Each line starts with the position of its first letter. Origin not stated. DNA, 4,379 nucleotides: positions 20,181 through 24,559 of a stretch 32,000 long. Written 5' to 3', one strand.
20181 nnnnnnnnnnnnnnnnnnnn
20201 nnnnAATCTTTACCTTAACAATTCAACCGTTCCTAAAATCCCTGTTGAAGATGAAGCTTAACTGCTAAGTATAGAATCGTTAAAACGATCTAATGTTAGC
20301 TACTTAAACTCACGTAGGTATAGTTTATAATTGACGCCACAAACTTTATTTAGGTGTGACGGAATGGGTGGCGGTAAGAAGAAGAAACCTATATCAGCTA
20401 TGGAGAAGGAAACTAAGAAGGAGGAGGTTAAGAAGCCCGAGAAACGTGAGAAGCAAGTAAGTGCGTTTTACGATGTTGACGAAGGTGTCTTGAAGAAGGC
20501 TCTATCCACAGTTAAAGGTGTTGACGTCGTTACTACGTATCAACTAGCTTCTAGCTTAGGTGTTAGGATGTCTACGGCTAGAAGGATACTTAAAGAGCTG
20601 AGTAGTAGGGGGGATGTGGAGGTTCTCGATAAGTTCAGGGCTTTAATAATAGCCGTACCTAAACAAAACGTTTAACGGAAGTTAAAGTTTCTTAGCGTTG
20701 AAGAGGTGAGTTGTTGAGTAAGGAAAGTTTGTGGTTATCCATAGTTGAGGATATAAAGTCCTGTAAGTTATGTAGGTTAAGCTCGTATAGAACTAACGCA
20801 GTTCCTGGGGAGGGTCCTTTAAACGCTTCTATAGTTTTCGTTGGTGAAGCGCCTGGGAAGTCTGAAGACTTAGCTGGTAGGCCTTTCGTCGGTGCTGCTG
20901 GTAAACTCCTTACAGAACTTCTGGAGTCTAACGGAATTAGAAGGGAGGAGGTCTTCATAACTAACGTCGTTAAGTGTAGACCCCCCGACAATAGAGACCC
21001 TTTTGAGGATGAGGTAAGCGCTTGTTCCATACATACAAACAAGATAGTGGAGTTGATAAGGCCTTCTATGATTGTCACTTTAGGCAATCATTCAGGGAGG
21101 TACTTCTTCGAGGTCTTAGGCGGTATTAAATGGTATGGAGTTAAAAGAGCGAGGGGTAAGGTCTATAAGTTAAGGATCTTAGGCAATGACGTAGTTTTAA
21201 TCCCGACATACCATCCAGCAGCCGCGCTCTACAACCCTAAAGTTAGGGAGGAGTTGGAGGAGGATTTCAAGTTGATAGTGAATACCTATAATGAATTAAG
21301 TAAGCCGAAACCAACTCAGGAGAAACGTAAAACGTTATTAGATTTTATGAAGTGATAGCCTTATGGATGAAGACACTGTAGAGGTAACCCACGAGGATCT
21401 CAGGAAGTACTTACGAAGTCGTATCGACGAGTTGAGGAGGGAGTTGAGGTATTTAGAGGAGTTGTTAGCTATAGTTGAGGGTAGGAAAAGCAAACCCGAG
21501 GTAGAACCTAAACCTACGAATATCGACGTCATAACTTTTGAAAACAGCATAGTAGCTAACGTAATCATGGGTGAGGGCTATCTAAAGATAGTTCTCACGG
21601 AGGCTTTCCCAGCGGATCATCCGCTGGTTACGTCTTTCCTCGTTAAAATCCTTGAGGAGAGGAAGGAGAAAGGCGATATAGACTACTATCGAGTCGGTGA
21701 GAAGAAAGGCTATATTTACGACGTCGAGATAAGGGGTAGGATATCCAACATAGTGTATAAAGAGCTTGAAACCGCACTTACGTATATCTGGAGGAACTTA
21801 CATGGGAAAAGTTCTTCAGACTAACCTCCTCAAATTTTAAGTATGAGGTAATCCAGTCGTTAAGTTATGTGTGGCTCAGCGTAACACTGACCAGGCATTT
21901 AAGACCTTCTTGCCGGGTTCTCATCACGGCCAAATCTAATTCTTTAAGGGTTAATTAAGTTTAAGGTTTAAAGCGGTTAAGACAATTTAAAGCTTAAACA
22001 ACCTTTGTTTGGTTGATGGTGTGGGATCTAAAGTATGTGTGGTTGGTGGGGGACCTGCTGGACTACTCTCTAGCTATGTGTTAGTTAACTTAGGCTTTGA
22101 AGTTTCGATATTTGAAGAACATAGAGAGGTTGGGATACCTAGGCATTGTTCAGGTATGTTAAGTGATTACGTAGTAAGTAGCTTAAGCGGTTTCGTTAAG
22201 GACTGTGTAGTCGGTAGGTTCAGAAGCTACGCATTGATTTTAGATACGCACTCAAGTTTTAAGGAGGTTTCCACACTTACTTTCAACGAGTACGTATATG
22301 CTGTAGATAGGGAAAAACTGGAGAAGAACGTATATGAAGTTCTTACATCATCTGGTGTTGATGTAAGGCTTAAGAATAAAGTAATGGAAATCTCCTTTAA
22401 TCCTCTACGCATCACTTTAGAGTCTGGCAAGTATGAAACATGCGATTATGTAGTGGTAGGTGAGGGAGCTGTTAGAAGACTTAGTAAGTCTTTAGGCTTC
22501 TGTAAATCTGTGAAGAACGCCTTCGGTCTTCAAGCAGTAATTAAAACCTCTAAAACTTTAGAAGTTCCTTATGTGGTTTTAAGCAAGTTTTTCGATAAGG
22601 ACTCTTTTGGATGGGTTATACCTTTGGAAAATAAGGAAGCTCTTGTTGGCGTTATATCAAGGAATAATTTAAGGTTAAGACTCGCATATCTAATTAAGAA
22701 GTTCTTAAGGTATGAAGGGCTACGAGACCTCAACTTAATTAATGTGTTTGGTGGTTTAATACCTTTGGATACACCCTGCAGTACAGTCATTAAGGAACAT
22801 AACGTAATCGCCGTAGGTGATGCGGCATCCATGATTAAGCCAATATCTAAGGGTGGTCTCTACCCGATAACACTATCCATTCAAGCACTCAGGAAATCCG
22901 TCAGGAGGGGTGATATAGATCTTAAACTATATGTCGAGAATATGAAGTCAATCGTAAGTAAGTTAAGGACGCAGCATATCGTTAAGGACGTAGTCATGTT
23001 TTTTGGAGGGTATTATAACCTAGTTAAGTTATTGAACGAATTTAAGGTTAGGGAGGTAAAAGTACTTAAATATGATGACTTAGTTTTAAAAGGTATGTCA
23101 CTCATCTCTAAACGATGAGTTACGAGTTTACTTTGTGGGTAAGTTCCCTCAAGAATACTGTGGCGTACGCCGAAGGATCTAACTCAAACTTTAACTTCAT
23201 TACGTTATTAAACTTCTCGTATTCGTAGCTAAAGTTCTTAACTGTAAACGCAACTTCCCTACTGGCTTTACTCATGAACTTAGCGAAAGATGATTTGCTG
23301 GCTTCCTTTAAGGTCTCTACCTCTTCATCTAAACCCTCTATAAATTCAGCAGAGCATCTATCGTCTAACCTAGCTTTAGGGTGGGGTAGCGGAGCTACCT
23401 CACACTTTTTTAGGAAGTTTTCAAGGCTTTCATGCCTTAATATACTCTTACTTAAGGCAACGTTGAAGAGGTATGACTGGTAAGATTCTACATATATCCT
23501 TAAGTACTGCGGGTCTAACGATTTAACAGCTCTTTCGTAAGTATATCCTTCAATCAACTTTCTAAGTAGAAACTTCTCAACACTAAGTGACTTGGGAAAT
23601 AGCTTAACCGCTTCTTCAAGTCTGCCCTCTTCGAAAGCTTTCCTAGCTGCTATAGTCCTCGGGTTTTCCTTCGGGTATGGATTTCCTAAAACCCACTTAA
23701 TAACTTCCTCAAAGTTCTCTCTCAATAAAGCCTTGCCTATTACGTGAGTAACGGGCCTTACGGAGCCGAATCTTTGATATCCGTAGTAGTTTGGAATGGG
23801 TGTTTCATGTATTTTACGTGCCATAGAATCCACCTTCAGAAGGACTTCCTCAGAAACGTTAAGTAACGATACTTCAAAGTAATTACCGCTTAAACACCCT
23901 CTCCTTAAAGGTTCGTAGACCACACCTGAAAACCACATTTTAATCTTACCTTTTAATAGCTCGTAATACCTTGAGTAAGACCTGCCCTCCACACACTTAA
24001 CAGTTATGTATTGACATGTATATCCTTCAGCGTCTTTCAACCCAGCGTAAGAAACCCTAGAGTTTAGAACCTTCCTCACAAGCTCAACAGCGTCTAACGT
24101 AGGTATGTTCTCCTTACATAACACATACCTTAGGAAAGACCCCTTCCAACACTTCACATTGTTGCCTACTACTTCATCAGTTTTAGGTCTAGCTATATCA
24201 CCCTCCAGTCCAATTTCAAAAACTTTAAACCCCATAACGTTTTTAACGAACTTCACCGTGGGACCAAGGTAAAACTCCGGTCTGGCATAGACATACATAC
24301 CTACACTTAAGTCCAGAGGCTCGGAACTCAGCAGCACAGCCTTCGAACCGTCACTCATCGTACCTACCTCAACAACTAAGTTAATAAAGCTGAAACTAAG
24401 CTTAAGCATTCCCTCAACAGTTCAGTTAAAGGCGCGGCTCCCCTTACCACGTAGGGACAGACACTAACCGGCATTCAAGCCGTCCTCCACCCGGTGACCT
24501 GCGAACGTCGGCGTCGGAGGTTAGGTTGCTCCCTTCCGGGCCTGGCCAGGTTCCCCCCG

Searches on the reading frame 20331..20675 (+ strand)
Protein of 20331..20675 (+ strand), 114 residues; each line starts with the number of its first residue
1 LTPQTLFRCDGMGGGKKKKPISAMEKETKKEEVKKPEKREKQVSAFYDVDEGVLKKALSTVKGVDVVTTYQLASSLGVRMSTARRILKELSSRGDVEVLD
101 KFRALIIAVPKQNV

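Call 81: search_protein_families(library=pfam, proteins=[window:20331-20675:+], max_evalue=0.01)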
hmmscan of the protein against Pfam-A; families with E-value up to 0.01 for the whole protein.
window:20331-20675:+ (114 aa): 5 families
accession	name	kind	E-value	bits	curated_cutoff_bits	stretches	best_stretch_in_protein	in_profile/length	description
PF03297.21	Ribosomal_S25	-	3e-10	40.7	28.8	1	17-106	5-96/101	S25 ribosomal protein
PF01325.25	Fe_dep_repress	-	2.4e-05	24.9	26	1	49-98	5-54/60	Iron dependent repressor, N-terminal DNA binding domain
PF01978.25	TrmB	-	0.00075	19.7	25.6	1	67-105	23-61/68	Sugar-specific transcriptional regulator TrmB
PF00392.27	GntR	-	0.00086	19.4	27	0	71-100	29-58/64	Bacterial regulatory proteins, gntR family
PF13545.12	HTH_Crp_2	-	0.0018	18.6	27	1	67-100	23-56/70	Crp-like helix-turn-helix domain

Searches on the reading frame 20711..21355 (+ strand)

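Call 81: search_protein_families(library=pfam, proteins=[window:20711-21355:+], max_evalue=0.01)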
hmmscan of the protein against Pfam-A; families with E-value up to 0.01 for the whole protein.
window:20711-21355:+ (214 aa): 1 family
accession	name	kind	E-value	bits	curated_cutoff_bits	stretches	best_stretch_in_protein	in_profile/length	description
PF03167.25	UDG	-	9.3e-33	113.7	24.3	1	32-181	1-128/141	Uracil DNA glycosylase superfamily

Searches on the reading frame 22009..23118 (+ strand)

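Call 14: search_protein_families(library=pfam, proteins=[window:22009-23118:+], max_evalue=0.001)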
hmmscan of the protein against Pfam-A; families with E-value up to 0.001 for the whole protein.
window:22009-23118:+ (369 aa): 10 families
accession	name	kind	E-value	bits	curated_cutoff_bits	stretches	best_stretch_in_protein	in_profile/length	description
PF05834.18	Lycopene_cycl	-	5.3e-10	39.4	23.4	1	9-278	2-270/380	Lycopene cyclase protein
PF07992.20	Pyr_redox_2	-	1.1e-07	32.1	26.1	0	85-155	166-238/291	Pyridine nucleotide-disulphide oxidoreductase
PF01494.25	FAD_binding_3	-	1.2e-07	31.7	22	1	8-224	3-224/349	FAD binding domain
PF13450.12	NAD_binding_8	-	2.4e-05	25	21.9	1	11-42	1-32/68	NAD(P)-binding Rossmann-like domain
PF03486.20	HI0933_like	-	4.6e-05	23.4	50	0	8-42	2-36/244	HI0933-like protein Rossmann domain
PF01266.30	DAO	-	0.00013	22.1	27.9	0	8-51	1-46/353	FAD dependent oxidoreductase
PF12831.13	FAD_oxidored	-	0.00021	21.2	27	1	9-131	2-117/416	FAD dependent oxidoreductase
PF00070.33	Pyr_redox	-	0.00046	21.1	22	0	8-46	1-41/82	Pyridine nucleotide-disulphide oxidoreductase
PF01946.23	Thi4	-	0.00046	19.9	26.2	0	3-56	14-68/235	Thi4 family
PF04820.20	Trp_halogenase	-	0.00067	19.1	21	0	251-304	307-360/458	Tryptophan halogenase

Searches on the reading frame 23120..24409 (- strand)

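Call 14: search_protein_families(library=pfam, proteins=[window:23120-24409:-], max_evalue=0.001)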
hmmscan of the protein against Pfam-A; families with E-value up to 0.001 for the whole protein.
window:23120-24409:- (429 aa): 1 family
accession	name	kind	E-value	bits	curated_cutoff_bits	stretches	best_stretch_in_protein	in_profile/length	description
PF01142.23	TruD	-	2.2e-65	221.6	27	1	61-331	25-289/412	tRNA pseudouridine synthase D (TruD)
